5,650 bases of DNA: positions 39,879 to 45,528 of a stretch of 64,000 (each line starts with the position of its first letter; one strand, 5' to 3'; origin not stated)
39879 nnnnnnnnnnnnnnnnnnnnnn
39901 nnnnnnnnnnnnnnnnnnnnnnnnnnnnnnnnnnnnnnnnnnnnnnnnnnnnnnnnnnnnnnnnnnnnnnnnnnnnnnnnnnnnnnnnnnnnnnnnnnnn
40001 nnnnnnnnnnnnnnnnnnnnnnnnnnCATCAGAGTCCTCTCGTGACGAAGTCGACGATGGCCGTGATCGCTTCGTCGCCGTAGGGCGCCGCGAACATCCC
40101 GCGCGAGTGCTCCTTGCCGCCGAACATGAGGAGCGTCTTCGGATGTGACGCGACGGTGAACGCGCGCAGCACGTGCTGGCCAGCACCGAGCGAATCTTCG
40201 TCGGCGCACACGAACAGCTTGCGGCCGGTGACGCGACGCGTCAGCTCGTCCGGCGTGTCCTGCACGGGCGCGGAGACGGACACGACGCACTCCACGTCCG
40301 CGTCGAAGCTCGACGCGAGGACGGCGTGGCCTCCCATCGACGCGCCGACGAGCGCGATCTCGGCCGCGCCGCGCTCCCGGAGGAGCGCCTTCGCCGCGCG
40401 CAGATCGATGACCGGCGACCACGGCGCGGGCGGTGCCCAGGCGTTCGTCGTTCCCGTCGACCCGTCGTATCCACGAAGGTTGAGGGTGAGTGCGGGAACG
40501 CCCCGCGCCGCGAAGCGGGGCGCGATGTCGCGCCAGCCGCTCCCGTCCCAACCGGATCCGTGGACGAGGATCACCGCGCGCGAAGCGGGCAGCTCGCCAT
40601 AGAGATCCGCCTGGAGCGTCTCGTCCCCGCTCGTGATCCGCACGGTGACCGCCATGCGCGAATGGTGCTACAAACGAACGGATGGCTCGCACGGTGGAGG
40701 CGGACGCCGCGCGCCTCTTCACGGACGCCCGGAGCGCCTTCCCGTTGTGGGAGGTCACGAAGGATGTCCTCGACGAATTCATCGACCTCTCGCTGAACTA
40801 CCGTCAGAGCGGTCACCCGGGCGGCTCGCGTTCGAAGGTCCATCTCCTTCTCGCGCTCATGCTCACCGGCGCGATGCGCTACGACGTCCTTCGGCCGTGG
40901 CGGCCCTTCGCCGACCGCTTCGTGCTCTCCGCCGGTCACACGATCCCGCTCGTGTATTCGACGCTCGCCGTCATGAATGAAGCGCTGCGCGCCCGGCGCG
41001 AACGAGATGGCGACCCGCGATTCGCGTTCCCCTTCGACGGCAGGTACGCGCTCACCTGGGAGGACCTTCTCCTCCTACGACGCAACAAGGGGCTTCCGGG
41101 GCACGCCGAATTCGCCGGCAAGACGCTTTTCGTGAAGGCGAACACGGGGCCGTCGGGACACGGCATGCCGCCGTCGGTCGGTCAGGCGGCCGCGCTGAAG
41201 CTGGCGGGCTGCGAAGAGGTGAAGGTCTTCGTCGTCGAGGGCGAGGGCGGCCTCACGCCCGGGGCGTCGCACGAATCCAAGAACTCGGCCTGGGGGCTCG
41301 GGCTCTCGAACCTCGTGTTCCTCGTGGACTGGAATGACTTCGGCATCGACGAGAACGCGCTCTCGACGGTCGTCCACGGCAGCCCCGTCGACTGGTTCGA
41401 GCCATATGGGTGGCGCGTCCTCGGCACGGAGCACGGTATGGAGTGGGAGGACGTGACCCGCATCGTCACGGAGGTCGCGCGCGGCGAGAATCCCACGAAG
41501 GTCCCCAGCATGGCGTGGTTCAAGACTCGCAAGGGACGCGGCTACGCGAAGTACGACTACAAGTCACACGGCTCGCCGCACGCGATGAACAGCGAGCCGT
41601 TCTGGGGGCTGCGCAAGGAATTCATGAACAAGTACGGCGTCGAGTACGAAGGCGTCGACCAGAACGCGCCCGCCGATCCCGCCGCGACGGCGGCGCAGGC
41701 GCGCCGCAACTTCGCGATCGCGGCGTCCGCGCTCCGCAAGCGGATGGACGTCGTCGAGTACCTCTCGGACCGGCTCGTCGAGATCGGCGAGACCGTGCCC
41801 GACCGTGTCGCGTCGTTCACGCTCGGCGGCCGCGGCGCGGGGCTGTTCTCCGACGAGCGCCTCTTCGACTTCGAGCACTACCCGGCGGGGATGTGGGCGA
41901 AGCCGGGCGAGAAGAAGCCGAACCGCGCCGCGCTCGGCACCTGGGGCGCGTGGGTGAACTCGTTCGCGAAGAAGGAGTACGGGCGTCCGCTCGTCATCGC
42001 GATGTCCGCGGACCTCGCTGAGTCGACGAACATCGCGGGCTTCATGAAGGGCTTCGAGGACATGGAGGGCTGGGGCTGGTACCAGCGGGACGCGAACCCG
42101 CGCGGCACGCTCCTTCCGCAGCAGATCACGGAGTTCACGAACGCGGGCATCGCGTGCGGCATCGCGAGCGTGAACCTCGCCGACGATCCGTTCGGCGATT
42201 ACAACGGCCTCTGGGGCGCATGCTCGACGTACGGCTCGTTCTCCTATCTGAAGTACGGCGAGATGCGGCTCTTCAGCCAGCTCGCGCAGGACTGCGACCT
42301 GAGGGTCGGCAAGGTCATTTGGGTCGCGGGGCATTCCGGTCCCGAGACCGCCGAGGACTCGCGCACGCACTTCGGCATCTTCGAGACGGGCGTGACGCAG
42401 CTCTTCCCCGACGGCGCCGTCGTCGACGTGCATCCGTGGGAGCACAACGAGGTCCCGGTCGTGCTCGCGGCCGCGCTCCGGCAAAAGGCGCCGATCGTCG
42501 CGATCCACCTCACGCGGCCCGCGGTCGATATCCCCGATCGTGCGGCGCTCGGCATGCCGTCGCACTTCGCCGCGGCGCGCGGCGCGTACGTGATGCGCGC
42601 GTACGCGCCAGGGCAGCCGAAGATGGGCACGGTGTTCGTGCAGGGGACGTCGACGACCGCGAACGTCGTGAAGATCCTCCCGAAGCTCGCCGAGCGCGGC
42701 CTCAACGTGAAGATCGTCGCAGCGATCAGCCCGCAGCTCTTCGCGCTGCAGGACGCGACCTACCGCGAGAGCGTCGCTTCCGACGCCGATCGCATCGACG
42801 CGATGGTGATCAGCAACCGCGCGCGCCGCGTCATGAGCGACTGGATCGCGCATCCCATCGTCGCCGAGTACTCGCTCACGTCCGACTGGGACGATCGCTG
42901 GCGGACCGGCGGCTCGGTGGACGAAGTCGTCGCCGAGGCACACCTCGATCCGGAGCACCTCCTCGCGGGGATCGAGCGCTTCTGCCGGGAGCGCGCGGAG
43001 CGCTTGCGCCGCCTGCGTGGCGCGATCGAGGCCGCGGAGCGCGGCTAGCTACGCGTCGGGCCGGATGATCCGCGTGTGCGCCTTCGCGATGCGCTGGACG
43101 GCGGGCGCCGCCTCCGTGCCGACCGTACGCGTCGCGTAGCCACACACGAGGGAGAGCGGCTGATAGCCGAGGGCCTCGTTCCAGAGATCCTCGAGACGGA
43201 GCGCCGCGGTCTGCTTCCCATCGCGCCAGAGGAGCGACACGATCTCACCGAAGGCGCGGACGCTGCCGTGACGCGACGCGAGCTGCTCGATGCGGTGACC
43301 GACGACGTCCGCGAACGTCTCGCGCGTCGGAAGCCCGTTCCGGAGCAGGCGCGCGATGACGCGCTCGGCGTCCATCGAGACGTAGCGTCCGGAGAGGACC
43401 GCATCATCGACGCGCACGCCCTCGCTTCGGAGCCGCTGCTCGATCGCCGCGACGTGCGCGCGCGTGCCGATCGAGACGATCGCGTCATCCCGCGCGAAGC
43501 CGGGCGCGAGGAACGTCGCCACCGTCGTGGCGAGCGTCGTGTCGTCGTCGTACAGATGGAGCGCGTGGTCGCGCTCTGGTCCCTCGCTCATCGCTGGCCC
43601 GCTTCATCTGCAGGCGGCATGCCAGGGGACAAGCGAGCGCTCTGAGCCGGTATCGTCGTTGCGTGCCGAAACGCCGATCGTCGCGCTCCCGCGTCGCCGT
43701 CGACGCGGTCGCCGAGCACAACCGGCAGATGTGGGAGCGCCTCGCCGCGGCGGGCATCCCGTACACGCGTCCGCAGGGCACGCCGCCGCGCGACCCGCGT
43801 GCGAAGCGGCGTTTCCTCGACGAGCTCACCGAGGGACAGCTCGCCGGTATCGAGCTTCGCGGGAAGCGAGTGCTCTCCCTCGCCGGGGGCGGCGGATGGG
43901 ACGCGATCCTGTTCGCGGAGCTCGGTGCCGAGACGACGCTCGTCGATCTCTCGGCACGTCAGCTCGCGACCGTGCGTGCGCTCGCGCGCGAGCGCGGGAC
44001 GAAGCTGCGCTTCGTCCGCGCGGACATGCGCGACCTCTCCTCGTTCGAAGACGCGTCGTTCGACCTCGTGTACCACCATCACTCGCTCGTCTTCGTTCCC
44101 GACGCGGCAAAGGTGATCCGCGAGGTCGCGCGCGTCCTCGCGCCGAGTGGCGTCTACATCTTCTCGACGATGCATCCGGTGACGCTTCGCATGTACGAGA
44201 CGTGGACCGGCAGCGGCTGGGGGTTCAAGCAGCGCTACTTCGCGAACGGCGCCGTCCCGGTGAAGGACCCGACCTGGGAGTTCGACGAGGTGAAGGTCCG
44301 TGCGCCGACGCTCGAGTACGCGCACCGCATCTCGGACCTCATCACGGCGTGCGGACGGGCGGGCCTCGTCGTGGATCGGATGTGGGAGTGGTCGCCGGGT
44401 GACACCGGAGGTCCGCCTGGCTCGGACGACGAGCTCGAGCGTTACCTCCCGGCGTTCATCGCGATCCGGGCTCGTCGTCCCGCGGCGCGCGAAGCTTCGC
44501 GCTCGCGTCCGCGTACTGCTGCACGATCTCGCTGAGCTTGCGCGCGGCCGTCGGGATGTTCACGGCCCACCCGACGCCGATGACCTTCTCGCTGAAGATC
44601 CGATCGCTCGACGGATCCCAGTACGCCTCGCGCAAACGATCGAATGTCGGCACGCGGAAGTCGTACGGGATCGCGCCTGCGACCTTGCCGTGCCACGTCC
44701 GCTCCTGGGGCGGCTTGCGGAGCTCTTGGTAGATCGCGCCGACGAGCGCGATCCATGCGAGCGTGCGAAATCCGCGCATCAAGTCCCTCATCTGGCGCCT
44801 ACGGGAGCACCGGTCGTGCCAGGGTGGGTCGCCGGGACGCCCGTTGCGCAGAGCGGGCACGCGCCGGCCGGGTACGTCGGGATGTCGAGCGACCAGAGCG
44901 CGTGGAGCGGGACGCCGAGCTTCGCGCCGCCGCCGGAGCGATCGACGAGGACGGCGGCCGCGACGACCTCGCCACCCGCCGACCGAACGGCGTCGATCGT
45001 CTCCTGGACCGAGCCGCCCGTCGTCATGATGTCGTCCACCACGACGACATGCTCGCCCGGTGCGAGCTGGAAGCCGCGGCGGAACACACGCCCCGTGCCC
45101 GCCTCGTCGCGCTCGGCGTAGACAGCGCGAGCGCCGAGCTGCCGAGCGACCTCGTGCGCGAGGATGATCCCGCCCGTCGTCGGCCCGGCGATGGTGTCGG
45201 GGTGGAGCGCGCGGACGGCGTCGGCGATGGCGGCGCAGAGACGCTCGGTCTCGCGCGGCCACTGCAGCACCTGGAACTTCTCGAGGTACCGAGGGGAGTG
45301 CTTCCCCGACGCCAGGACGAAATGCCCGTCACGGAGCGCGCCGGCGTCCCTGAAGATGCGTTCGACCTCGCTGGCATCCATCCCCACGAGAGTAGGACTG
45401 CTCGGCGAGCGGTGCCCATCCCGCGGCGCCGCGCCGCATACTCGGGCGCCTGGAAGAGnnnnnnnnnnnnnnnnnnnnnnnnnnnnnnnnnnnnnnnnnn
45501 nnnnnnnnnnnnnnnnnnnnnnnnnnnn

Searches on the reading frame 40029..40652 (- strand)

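Call 10: search_protein_families(library=pfam, proteins=[window:40029-40652:-], max_evalue=0.001)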
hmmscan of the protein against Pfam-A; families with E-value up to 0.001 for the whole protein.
window:40029-40652:- (207 aa): 3 families
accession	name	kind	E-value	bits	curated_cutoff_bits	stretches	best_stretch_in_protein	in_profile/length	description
PF12697.13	Abhydrolase_6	-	9.3e-13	49.8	26.3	1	27-141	1-101/217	Alpha/beta hydrolase family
PF00561.26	Abhydrolase_1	-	3.5e-07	30.6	25.8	1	26-136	2-112/245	alpha/beta hydrolase fold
PF12146.15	Hydrolase_4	-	9.5e-07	28.8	27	1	24-126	4-107/239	Serine aminopeptidase, S33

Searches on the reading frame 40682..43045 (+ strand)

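Call 10: search_protein_families(library=pfam, proteins=[window:40682-43045:+], max_evalue=0.001)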
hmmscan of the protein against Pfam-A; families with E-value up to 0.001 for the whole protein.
window:40682-43045:+ (788 aa): 3 families
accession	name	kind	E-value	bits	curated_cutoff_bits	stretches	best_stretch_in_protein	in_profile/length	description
PF00456.26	Transketolase_N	-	1.4e-19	70.7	22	1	122-300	78-263/334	Transketolase, thiamine diphosphate binding domain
PF02779.29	Transket_pyr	-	2.2e-06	27.9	27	1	435-614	20-171/174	Transketolase, pyrimidine binding domain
PF22613.1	Transketolase_C_1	-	0.00067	20.3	27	0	634-703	1-67/113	Transketolase-like TK C-terminal domain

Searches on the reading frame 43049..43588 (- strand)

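Call 10: search_protein_families(library=pfam, proteins=[window:43049-43588:-], max_evalue=0.001)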
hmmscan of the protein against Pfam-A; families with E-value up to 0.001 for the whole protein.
window:43049-43588:- (179 aa): 1 family
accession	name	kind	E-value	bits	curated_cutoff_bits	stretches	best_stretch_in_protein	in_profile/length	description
PF14417.12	MEDS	-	4.6e-20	72.5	29.8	1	7-165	1-154/161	MEDS: MEthanogen/methylotroph, DcmR Sensory domain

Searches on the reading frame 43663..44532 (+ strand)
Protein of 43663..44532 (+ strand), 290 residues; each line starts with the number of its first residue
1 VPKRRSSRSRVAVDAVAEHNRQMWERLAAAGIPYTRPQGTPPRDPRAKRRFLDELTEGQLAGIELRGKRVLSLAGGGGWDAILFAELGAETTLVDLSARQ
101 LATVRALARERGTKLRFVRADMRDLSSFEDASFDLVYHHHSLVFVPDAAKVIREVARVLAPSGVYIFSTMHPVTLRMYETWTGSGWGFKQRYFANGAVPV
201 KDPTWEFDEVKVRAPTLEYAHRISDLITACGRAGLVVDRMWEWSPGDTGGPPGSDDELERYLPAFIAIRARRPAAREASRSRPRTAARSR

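Call 10: search_protein_families(library=pfam, proteins=[window:43663-44532:+], max_evalue=0.001)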
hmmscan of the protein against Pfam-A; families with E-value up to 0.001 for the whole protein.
window:43663-44532:+ (290 aa): 6 families
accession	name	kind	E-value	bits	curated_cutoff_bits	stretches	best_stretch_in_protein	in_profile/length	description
PF08241.18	Methyltransf_11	-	2.4e-20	73.4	21.2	1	72-167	2-95/95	Methyltransferase domain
PF13649.12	Methyltransf_25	-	2.8e-18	66.8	27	1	70-163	1-97/97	Methyltransferase domain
PF13847.12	Methyltransf_31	-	1e-13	51.6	27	1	67-171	4-113/145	Methyltransferase domain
PF08242.18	Methyltransf_12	-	7e-11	43.2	30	1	72-164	2-97/98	Methyltransferase domain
PF13489.12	Methyltransf_23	-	1.8e-10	41.2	27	1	59-181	15-132/164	Methyltransferase domain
PF01209.24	Ubie_methyltran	-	4.9e-09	36.3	20.1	1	64-175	45-160/233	ubiE/COQ5 methyltransferase family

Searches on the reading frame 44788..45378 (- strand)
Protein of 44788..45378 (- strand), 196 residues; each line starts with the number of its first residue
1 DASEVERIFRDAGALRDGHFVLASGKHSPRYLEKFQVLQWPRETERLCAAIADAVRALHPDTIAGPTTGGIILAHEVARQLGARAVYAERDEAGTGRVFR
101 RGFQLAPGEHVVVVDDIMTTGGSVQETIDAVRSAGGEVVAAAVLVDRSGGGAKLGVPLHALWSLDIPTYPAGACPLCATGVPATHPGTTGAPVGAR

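Call 10: search_protein_families(library=pfam, proteins=[window:44788-45378:-], max_evalue=0.001)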
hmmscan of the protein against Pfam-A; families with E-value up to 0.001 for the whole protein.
window:44788-45378:- (196 aa): 1 family
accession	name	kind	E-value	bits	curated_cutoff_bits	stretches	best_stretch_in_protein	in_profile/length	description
PF00156.33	Pribosyltran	-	3.1e-18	66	26.3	1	37-150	5-129/158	Phosphoribosyl transferase domain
